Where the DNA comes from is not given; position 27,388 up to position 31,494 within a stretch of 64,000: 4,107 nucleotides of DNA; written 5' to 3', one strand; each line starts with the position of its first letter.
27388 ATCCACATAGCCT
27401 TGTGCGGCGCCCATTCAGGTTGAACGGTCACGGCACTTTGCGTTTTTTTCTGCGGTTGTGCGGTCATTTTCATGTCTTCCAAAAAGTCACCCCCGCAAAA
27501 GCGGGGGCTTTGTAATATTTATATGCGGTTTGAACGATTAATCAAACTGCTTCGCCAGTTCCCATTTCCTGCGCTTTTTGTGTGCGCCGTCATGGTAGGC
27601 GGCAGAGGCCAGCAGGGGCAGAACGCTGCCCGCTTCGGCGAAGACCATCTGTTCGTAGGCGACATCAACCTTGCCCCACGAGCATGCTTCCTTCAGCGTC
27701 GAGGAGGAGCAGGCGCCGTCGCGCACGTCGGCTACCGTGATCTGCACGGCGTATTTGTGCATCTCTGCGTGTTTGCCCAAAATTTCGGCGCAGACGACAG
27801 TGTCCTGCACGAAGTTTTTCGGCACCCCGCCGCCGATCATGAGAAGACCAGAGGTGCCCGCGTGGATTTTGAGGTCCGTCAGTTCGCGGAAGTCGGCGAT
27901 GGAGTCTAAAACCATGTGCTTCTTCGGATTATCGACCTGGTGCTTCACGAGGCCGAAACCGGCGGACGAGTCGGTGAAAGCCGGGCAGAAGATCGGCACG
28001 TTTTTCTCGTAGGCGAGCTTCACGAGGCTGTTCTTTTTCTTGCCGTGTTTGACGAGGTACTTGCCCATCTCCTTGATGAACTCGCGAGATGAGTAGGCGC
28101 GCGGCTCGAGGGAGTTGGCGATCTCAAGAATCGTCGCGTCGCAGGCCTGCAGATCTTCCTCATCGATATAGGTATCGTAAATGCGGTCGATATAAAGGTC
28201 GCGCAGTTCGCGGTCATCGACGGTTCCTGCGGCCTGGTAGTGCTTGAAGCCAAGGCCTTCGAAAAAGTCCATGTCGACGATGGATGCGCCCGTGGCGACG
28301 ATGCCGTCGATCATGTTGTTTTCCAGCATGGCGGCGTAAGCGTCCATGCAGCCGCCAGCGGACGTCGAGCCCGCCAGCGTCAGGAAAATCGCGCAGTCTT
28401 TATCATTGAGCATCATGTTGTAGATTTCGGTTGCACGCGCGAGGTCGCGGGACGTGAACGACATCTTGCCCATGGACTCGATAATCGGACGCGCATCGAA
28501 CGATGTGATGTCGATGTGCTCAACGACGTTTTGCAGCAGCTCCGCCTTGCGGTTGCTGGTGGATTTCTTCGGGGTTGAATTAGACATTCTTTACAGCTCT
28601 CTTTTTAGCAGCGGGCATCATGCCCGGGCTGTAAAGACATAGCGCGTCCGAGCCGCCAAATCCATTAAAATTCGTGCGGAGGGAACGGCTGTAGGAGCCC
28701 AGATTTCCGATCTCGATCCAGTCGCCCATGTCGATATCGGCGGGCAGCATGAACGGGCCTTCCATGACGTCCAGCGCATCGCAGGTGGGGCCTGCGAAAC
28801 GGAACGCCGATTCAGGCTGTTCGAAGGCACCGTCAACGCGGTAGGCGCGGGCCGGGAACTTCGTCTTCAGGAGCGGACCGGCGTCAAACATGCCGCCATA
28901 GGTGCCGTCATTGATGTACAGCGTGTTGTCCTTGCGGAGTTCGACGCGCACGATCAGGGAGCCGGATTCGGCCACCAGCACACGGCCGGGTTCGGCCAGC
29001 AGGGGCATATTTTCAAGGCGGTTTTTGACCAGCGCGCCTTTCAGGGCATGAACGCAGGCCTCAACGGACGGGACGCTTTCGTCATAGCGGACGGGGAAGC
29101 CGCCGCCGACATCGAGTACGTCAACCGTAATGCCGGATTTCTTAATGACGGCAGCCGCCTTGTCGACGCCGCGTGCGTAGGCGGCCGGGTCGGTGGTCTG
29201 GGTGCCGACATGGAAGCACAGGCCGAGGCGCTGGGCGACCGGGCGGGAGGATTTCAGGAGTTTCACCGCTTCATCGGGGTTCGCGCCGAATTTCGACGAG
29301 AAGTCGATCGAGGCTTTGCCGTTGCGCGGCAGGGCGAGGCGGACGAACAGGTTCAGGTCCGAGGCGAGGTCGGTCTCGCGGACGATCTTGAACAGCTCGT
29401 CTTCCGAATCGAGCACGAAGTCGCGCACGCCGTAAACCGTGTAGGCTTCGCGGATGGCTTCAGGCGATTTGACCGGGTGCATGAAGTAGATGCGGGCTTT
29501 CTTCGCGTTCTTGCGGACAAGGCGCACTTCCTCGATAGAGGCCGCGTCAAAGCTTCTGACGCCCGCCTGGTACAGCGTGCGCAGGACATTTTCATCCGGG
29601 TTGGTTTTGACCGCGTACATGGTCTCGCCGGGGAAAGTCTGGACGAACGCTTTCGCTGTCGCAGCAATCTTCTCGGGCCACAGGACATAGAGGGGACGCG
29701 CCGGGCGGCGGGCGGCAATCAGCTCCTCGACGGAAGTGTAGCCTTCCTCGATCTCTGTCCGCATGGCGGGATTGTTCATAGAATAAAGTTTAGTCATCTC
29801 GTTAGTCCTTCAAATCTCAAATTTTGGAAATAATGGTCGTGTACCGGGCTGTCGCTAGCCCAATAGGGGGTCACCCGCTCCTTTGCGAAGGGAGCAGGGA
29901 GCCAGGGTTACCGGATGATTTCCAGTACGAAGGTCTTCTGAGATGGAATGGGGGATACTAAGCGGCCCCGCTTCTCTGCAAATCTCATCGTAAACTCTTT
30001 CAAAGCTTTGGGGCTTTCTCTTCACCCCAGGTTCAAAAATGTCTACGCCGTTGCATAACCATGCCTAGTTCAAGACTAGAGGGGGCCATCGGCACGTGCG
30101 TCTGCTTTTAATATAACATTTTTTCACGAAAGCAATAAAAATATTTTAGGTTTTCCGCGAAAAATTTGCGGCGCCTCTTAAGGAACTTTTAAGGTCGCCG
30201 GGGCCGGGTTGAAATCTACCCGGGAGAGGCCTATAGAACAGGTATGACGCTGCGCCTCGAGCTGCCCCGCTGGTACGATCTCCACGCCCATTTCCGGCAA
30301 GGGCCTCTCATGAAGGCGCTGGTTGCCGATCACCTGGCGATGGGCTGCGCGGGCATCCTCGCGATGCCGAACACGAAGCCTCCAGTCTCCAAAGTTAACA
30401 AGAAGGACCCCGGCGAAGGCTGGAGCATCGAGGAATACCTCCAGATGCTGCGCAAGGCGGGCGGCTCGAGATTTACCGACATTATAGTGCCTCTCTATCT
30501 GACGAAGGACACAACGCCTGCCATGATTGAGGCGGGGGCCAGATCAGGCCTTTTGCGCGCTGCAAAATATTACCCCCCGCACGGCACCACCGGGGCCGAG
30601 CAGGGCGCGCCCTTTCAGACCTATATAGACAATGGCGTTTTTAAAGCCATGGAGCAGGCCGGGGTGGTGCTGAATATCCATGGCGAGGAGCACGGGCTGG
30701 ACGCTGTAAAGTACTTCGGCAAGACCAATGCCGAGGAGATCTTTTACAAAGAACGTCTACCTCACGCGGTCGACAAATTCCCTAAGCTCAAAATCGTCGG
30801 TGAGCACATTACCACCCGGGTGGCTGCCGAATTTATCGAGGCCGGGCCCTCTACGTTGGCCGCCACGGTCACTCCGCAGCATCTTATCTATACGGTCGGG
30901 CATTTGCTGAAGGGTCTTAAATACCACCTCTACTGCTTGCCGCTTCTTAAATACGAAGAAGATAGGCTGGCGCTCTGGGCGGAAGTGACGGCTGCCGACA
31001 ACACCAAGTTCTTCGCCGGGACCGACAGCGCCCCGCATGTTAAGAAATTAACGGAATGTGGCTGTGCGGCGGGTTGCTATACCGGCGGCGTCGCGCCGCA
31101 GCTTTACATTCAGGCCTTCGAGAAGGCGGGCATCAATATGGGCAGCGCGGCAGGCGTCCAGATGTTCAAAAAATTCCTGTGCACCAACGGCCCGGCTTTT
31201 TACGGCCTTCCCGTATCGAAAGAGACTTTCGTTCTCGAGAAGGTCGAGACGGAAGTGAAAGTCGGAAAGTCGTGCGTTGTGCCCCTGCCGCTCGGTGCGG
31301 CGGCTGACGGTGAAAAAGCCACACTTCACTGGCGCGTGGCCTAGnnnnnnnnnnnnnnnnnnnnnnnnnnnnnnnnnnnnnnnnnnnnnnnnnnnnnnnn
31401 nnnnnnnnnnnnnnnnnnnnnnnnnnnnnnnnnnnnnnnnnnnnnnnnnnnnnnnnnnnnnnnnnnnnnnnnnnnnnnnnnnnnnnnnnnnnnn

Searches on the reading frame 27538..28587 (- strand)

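Call 55: search_protein_families(library=ncbifam, proteins=[window:27538-28587:-], max_evalue=1e-10)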
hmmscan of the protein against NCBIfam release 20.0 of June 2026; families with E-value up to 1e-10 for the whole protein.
window:27538-28587:- (349 aa): 7 families
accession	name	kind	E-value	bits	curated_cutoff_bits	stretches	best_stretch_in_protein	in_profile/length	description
NF002699.1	PRK02492.1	equivalog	4e-171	568.4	500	1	16-348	2-337/338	1,9-bis(guanidino)-5-aza-nonane synthase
NF002006.0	PRK00805.1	equivalog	4.1e-84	282.3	434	1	15-342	4-329/338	deoxyhypusine synthase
TIGR00321.1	dhys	equivalog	1.8e-64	218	304.25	1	30-329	11-298/301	deoxyhypusine synthase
NF002630.0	PRK02301.1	equivalog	2.7e-64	217.4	364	1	13-332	5-313/318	deoxyhypusine synthase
NF001980.1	PRK00770.1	equivalog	3.9e-52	177.5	450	1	34-344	14-332/350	homospermidine biosynthesis protein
NF002294.1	PRK01221.1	equivalog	4.3e-42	144.5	350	1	32-328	12-298/300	deoxyhypusine synthase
NF003052.1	PRK03971.1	equivalog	2.1e-37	129.2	380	1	29-330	28-332/334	deoxyhypusine synthase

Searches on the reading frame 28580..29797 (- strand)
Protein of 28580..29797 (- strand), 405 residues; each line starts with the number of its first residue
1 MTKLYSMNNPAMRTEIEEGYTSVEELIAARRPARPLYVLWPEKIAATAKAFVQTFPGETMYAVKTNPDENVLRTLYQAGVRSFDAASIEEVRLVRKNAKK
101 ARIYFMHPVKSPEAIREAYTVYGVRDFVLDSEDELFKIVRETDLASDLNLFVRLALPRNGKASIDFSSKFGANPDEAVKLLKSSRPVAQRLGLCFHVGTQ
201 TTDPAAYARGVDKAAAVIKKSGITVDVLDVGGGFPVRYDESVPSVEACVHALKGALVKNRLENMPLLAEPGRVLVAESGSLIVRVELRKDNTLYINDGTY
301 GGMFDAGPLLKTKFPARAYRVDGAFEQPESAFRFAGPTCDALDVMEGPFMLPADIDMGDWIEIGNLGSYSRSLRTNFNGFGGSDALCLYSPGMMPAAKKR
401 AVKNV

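Call 55: search_protein_families(library=ncbifam, proteins=[window:28580-29797:-], max_evalue=1e-10)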
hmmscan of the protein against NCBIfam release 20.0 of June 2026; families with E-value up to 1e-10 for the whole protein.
window:28580-29797:- (405 aa): 4 families
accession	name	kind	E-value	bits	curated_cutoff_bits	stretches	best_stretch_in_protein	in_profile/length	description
TIGR01048.1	lysA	equivalog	1e-37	129.7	297.9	1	32-380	23-387/417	diaminopimelate decarboxylase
NF006515.0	PRK08961.1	equivalog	9.6e-26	90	802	1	24-378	493-849/861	bifunctional aspartate kinase/diaminopimelate decarboxylase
TIGR03099.1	dCO2ase_PEP1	hypoth_equivalog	2.7e-20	72.8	478.45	1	27-372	18-381/398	pyridoxal-dependent decarboxylase, exosortase A system-associated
NF052544.1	OrLyDeCDokD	equivalog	4.3e-13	48.7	700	1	29-379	37-428/461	ornithine/lysine decarboxylase DokD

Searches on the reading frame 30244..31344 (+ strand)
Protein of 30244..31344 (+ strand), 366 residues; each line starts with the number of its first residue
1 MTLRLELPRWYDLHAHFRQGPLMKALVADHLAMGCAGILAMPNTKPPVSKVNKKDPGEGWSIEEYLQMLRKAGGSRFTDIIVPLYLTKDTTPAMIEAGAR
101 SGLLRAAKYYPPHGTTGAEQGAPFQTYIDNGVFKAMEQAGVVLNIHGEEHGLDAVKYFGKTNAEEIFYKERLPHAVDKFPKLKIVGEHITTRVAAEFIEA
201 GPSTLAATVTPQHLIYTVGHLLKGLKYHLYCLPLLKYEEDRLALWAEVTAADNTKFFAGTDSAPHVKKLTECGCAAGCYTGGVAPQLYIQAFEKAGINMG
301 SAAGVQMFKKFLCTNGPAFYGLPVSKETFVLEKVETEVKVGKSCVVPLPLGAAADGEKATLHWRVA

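Call 5: search_protein_families(library=pfam, proteins=[window:30244-31344:+], max_evalue=0.01)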
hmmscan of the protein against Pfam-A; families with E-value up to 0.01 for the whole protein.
window:30244-31344:+ (366 aa): 0 families

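Call 6: search_protein_families(library=ncbifam, proteins=[window:30244-31344:+], max_evalue=0.01)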
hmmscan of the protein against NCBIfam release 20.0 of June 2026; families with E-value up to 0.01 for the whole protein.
window:30244-31344:+ (366 aa): 12 families
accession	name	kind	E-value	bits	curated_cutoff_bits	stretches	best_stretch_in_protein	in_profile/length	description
TIGR00856.1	pyrC_dimer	equivalog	6.1e-63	212.8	292.95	1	5-347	2-329/341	dihydroorotase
NF003271.0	PRK04250.1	equivalog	1.6e-10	40.2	405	1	136-275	158-290/407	dihydroorotase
TIGR00857.1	pyrC_multi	subfamily_domain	8.2e-09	34.9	279.05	1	7-267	38-298/412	dihydroorotase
NF006844.0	PRK09357.2-5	equivalog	4.9e-07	29.1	701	1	187-268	231-312/422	dihydroorotase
NF002668.0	PRK02382.1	equivalog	3.3e-05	22.8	452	1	187-268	226-302/436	dihydroorotase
NF005751.0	PRK07575.1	equivalog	7.9e-05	21.3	529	1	188-266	232-308/440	dihydroorotase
NF006842.0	PRK09357.2-3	equivalog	0.00055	18.7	695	0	7-49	58-105/440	dihydroorotase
NF006559.0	PRK09060.1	equivalog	0.00086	17.7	482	0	188-268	234-312/444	dihydroorotase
NF006841.0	PRK09357.2-2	equivalog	0.002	16.9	640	0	8-50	49-96/421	dihydroorotase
NF006836.0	PRK09357.1-1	equivalog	0.0067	15.2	538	0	202-274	249-318/432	dihydroorotase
NF006688.0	PRK09236.1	equivalog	0.008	15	535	0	189-268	237-316/444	dihydroorotase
NF006837.0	PRK09357.1-2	equivalog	0.0082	14.7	575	0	205-273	252-317/428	dihydroorotase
